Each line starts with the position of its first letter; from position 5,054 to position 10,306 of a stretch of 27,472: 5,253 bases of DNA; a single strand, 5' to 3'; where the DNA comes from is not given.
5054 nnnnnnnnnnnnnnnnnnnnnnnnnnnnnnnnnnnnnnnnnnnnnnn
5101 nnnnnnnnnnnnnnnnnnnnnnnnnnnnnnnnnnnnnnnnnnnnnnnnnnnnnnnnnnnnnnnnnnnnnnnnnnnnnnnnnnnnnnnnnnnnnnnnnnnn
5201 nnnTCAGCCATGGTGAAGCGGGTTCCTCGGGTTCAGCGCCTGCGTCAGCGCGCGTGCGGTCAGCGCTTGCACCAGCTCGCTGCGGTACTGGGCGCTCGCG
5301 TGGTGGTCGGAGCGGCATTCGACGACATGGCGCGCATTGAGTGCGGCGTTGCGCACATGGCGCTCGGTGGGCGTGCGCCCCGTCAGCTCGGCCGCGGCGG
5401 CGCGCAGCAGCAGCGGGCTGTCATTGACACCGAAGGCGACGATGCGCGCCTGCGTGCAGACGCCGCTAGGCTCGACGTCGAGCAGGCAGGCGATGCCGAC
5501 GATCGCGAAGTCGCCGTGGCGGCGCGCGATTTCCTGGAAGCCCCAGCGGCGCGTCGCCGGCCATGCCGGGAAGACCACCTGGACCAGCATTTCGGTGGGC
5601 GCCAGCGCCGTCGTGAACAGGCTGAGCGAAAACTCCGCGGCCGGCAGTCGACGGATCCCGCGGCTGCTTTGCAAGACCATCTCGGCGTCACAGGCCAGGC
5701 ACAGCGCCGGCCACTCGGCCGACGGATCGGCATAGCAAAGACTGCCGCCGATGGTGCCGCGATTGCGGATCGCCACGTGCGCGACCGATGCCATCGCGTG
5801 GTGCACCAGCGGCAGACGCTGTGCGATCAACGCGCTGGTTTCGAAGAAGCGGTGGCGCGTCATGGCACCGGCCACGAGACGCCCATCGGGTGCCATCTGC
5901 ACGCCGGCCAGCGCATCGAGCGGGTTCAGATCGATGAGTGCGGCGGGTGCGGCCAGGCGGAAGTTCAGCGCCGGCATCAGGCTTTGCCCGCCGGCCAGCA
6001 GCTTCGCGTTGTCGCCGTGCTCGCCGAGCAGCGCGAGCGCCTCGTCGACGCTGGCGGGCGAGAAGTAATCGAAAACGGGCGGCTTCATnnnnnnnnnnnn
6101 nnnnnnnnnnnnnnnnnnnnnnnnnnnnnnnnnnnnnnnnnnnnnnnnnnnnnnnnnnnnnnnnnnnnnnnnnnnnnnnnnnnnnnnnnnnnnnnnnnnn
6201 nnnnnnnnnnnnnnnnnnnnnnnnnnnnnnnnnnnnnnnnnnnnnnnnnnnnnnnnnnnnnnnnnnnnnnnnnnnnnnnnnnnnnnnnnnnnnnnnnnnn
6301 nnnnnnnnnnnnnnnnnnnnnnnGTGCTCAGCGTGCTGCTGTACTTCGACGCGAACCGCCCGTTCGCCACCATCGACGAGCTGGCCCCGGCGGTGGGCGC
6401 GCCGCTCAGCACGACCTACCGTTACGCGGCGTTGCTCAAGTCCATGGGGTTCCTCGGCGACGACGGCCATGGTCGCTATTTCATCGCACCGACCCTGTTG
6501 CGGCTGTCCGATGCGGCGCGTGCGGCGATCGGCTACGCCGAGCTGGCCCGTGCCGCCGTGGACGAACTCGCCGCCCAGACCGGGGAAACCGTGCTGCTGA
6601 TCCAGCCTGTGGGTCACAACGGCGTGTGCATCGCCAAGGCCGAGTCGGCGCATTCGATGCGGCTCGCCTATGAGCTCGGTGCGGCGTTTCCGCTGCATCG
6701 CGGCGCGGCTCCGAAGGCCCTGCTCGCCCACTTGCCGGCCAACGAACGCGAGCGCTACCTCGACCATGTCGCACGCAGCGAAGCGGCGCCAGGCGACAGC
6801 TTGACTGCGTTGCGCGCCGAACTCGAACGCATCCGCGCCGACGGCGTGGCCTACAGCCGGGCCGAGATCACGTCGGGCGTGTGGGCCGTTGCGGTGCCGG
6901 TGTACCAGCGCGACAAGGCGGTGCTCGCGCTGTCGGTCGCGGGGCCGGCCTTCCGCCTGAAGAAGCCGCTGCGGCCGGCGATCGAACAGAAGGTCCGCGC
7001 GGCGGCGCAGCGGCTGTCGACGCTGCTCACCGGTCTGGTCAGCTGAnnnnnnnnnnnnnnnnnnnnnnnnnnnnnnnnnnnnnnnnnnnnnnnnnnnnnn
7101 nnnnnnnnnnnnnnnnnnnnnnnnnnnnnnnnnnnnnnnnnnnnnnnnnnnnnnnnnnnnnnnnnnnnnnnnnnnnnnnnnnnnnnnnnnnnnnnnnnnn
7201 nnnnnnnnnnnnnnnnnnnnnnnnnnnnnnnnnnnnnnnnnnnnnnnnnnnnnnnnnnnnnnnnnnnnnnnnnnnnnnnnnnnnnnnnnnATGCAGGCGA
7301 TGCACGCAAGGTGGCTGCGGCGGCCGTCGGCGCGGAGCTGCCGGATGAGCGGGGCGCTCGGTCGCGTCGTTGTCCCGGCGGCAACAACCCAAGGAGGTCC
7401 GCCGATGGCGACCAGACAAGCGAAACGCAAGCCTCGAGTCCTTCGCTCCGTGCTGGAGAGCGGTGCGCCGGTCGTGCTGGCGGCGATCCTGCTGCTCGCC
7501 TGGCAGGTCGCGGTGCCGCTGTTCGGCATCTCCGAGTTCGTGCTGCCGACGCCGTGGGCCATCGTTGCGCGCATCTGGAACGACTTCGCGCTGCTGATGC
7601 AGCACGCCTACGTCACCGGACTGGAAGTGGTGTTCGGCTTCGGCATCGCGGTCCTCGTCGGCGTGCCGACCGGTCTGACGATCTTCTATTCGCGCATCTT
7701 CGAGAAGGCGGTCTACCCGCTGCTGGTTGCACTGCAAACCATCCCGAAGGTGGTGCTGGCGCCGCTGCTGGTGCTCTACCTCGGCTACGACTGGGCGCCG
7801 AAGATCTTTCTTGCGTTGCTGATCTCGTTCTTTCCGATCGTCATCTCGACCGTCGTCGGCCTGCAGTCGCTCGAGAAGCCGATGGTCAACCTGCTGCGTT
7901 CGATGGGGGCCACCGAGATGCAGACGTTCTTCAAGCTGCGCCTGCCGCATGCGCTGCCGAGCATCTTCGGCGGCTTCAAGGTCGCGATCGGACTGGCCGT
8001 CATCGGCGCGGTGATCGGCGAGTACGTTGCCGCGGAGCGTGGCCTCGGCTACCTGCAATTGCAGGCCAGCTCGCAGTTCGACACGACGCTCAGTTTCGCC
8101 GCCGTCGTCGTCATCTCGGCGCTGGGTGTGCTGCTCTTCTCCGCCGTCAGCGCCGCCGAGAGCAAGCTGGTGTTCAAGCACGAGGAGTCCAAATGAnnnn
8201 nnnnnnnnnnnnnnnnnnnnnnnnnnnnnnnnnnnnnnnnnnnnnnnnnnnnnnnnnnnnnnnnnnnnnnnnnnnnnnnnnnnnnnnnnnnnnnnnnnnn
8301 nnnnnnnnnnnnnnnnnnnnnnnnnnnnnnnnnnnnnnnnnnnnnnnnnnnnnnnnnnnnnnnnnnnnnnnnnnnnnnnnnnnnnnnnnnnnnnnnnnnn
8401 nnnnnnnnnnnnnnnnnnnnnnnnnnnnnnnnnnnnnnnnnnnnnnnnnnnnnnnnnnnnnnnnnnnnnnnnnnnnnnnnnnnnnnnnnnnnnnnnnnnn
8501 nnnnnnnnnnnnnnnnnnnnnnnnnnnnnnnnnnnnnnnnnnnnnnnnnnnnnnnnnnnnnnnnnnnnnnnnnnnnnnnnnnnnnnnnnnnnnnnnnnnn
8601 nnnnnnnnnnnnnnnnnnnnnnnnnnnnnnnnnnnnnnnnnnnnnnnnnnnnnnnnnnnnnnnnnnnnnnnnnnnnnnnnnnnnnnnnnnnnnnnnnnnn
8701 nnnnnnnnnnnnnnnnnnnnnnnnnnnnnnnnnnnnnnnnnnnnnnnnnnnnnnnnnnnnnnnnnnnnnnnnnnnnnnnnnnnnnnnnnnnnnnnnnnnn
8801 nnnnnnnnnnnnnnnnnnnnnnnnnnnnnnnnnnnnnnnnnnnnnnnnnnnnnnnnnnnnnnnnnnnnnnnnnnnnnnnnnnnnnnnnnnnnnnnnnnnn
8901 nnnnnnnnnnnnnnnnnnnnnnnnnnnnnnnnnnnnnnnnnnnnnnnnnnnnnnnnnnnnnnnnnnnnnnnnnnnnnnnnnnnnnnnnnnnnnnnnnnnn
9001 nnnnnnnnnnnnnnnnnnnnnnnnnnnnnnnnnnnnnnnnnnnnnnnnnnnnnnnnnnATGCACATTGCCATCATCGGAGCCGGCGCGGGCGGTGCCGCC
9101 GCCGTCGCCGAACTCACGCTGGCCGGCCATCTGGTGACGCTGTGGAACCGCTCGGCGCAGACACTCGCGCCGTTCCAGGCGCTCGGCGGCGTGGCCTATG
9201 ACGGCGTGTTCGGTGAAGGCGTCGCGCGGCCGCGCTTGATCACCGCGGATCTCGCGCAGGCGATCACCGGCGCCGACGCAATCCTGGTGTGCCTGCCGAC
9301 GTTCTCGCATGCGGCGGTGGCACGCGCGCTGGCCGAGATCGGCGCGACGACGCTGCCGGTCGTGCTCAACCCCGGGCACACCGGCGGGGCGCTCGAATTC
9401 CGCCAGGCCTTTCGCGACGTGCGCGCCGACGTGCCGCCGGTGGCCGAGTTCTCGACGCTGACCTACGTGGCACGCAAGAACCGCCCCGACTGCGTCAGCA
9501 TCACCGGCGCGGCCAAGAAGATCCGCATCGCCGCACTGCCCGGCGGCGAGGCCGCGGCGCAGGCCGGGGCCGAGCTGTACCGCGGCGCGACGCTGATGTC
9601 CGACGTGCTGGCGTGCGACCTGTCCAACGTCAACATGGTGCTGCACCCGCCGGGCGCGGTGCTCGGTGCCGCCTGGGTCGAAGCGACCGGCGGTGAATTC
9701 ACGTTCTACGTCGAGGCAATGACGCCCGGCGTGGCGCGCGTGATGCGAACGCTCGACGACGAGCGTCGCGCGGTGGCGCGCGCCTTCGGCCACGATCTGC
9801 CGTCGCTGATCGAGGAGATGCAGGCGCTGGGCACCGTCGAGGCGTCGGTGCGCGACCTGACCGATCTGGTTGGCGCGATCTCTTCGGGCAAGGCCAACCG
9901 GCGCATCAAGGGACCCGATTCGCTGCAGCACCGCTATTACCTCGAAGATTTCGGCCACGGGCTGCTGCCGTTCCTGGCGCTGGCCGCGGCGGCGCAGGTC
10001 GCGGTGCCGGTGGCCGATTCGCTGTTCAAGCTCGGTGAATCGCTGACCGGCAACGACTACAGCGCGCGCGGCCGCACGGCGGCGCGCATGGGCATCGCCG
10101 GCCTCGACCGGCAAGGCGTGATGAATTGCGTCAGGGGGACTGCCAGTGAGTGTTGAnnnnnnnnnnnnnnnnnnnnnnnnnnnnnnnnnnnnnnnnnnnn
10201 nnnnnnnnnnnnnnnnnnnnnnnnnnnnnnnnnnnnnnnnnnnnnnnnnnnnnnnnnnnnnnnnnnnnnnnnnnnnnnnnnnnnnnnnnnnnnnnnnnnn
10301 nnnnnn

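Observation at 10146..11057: Orphan sporulation-type dipicolinate synthase subunit A in a non-sporulating proteobacterial catabolic operon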

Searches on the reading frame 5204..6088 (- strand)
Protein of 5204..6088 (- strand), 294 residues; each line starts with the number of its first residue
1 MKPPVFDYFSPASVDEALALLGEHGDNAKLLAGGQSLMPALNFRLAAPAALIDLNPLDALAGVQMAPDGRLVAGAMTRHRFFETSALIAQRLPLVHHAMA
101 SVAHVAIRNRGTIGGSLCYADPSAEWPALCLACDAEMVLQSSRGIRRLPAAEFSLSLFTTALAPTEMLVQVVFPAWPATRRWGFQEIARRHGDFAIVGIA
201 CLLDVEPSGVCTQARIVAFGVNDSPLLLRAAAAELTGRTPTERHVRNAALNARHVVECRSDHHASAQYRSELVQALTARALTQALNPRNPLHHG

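Call 5: search_protein_families(library=pfam, proteins=[window:5204-6088:-], max_evalue=0.01)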
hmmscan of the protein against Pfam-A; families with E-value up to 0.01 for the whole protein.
window:5204-6088:- (294 aa): 2 families
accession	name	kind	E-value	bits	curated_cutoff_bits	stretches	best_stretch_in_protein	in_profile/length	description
PF00941.27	FAD_binding_5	-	9.5e-44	149.6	27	1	6-176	3-170/170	FAD binding domain in molybdopterin dehydrogenase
PF03450.22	CO_deh_flav_C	-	3.7e-19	69.2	25.5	1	184-284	3-102/102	CO dehydrogenase flavoprotein C-terminal domain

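Call 6: search_protein_families(library=ncbifam, proteins=[window:5204-6088:-], max_evalue=0.01)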
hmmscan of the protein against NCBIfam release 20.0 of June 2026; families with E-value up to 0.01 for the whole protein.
window:5204-6088:- (294 aa): 8 families
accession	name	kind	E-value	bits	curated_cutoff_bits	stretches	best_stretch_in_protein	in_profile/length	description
NF041019.1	glyceraldDH_beta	equivalog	3.1e-73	246.4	350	1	1-283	1-279/280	glyceraldehyde dehydrogenase subunit beta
NF043083.1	XdhB_XDHase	equivalog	7.5e-37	127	310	1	7-286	6-285/289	xanthine dehydrogenase subunit XdhB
NF007427.0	PRK09971.1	equivalog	5.5e-36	124.3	287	1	8-286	7-285/292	xanthine dehydrogenase FAD-binding subunit XdhB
TIGR02963.1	xanthine_xdhA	equivalog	1.7e-25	89.6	467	1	9-280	196-464/468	xanthine dehydrogenase small subunit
TIGR03195.1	4hydrxCoA_B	equivalog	7.7e-24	84.4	404.55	2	6-119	5-116/321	4-hydroxybenzoyl-CoA reductase subunit beta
TIGR03199.1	pucC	equivalog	1.8e-18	66.8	306.05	1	11-271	1-256/264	xanthine dehydrogenase subunit C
TIGR03312.1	Se_sel_red_FAD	hypoth_equivalog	6.5e-08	32.1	241.5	1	7-230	3-203/257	molybdopterin-dependent oxidoreductase FAD-binding subunit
TIGR02969.1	mam_aldehyde_ox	subfamily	0.00022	18.8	1912.3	1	95-247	334-488/1330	aldehyde oxidase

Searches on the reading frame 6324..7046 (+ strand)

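Call 5: search_protein_families(library=pfam, proteins=[window:6324-7046:+], max_evalue=0.01)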
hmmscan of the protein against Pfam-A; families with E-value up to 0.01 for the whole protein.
window:6324-7046:+ (240 aa): 2 families
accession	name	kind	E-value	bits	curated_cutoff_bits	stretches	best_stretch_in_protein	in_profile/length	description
PF01614.24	IclR_C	-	1.1e-31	110.2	24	1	72-232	10-173/174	Bacterial transcriptional regulator IclR C-terminal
PF09339.16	HTH_IclR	-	9.1e-06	25.8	22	1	2-46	6-50/52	IclR helix-turn-helix domain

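Call 6: search_protein_families(library=ncbifam, proteins=[window:6324-7046:+], max_evalue=0.01)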
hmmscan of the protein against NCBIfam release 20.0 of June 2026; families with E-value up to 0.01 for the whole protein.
window:6324-7046:+ (240 aa): 8 families
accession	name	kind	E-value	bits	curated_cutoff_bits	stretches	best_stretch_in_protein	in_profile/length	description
NF045644.1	TransRegBhcR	equivalog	1.6e-29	103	350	1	10-236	36-266/267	HTH-type transcriptional regulator BhcR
TIGR02431.1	pcaR_pcaU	subfamily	6.9e-28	97.6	284.75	1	2-234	12-247/248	beta-ketoadipate pathway transcriptional regulators, PcaR/PcaU/PobR family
NF011671.1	PRK15090.1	equivalog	8.8e-20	71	275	1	16-234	30-252/256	DNA-binding transcriptional regulator KdgR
NF008601.2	PRK11569.1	equivalog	2.1e-15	56.6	380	1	11-214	42-251/276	glyoxylate bypass operon transcriptional repressor IclR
NF007548.0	PRK10163.1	equivalog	6.5e-15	55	406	1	3-235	29-265/271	HTH-type transcriptional repressor AllR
NF007342.0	PRK09834.1-4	equivalog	6e-06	25.4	251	1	8-206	24-226/263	DNA-binding transcriptional regulator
NF007339.0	PRK09834.1-1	equivalog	0.0011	18.3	299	1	117-204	143-234/271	DNA-binding transcriptional regulator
NF007341.0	PRK09834.1-3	equivalog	0.0018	17.5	269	1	118-205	133-227/274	DNA-binding transcriptional regulator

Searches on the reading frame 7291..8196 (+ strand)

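Call 5: search_protein_families(library=pfam, proteins=[window:7291-8196:+], max_evalue=0.01)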
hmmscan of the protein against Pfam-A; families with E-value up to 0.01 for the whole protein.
window:7291-8196:+ (301 aa): 2 families
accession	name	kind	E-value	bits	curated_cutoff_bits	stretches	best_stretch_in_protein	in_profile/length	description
PF00528.27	BPD_transp_1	-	3.3e-32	112.2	26.4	1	121-288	2-177/184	Binding-protein-dependent transport system inner membrane component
PF16481.10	DUF5058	-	0.0029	17.7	28.2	1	221-282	65-126/222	Domain of unknown function (DUF5058)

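Call 6: search_protein_families(library=ncbifam, proteins=[window:7291-8196:+], max_evalue=0.01)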
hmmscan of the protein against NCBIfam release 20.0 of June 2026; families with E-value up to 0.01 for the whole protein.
window:7291-8196:+ (301 aa): 13 families
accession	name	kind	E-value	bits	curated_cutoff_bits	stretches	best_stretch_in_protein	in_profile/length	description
NF040733.1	ABC_perm_U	equivalog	6.4e-34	117.6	295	1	61-289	12-241/251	ABC transporter permease subunit SaoP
NF008470.0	PRK11365.1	equivalog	5.2e-31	108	347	1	54-282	8-238/263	aliphatic sulfonate ABC transporter permease SsuC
NF007545.0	PRK10160.1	equivalog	1.4e-23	83.8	342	1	50-299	20-273/275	taurine ABC transporter permease TauC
TIGR01183.1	ntrB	equivalog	6.4e-21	75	209.05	1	111-283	24-196/202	nitrate ABC transporter permease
NF008196.0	PRK10952.1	equivalog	2e-18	66.3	439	1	55-282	103-321/356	glycine betaine/L-proline ABC transporter permease ProW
TIGR03416.1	ABC_choXWV_perm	equivalog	4.2e-17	62.5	363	1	73-282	50-263/267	choline ABC transporter permease subunit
NF007047.0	PRK09500.1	equivalog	2.2e-06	27.5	326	1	102-268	56-227/257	spermidine/putrescine ABC transporter permease PotC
TIGR00969.1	3a0106s02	subfamily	3.8e-05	23.3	240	1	171-283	145-263/272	sulfate ABC transporter permease subunit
NF006939.0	PRK09421.1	equivalog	0.0001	21.8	262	1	155-234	80-159/230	molybdate ABC transporter permease subunit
NF045470.1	Opp2B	equivalog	0.00023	20.5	350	1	190-284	192-286/300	nickel ABC transporter permease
NF007889.0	PRK10592.1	equivalog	0.0027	17.3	476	1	180-256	154-227/281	putrescine ABC transporter permease PotI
NF040839.1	tungstate_WtpB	equivalog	0.0037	16.9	340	0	172-242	128-201/251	tungstate ABC transporter permease WtpB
NF007044.0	PRK09497.1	equivalog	0.0052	16.3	348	1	173-236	154-222/285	spermidine/putrescine ABC transporter permease PotB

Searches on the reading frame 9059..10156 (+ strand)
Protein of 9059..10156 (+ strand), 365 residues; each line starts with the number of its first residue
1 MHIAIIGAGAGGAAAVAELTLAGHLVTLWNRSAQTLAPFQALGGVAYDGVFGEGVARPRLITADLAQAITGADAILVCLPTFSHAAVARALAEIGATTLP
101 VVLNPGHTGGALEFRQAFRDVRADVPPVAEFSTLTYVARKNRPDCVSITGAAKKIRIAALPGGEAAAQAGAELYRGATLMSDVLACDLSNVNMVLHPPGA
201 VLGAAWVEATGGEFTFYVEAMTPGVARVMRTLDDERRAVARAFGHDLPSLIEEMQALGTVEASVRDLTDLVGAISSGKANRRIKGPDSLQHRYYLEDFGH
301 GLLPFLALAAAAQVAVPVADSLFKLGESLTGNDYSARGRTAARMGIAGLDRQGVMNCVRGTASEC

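Call 23: search_protein_families(library=pfam, proteins=[window:9059-10156:+], max_evalue=0.1)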
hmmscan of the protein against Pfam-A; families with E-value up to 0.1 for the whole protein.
window:9059-10156:+ (365 aa): 10 families
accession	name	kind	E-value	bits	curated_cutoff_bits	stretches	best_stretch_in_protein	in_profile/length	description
PF02317.23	Octopine_DH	-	1.8e-35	122.6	30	1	181-329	3-149/150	NAD/NADP octopine/nopaline dehydrogenase, alpha-helical domain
PF02558.23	ApbA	-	5.2e-10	39.6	22.2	1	3-102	1-97/150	Ketopantoate reductase PanE/ApbA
PF03807.23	F420_oxidored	-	1.7e-06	29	21.6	1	3-91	2-79/94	NADP oxidoreductase coenzyme F420-dependent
PF01210.29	NAD_Gly3P_dh_N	-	1.9e-05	25.2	23.1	1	3-99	2-97/158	NAD-dependent glycerol-3-phosphate dehydrogenase N-terminus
PF03446.21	NAD_binding_2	-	0.00018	22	21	1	3-84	2-68/161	NAD binding domain of 6-phosphogluconate dehydrogenase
PF01408.29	GFO_IDH_MocA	-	0.00035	21.7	24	1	2-95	2-86/120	Oxidoreductase family, NAD-binding Rossmann fold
PF03435.24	Sacchrp_dh_NADP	-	0.0016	19.2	25.1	1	3-118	1-121/129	Saccharopine dehydrogenase NADP binding domain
PF10087.14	DUF2325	-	0.011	16.3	33.6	1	64-107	39-82/94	Uncharacterized protein conserved in bacteria (DUF2325)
PF07992.20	Pyr_redox_2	-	0.03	14.2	26.1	1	1-32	1-31/291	Pyridine nucleotide-disulphide oxidoreductase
PF13450.12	NAD_binding_8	-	0.037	14.7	21.9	1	5-32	1-28/68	NAD(P)-binding Rossmann-like domain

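Call 38: search_solved_structures(query=window:9059-10156:+, max_evalue=0.001)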
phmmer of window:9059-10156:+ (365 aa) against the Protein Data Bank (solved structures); distinct sequences matched with E-value up to 0.001: 3.
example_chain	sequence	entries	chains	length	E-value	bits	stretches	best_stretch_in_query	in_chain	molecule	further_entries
1bg6_A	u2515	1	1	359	2.5e-56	194.6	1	4-358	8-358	N-(1-D-CARBOXYLETHYL)-L-NORVALINE DEHYDROGENASE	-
3c7a_A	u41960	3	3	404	4.3e-12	49.1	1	47-340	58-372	Octopine dehydrogenase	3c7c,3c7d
3iqd_B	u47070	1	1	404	1.2e-11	47.7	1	47-340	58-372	Octopine dehydrogenase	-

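Call 45: search_protein_families(library=ncbifam, proteins=[window:9059-10156:+], max_evalue=0.00001)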
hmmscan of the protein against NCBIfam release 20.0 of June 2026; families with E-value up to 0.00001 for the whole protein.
window:9059-10156:+ (365 aa): 3 families
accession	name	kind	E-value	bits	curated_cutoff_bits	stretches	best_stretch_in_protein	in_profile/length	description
TIGR00745.1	apbA_panE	subfamily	1.7e-07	30.8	141.35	1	3-176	2-168/305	2-dehydropantoate 2-reductase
NF000940.0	PRK00094.1-2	subfamily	2.9e-07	30.3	202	1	1-103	1-101/330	NAD(P)H-dependent glycerol-3-phosphate dehydrogenase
NF000942.0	PRK00094.1-4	subfamily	3.5e-06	26.4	257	1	1-102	3-103/334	NAD(P)H-dependent glycerol-3-phosphate dehydrogenase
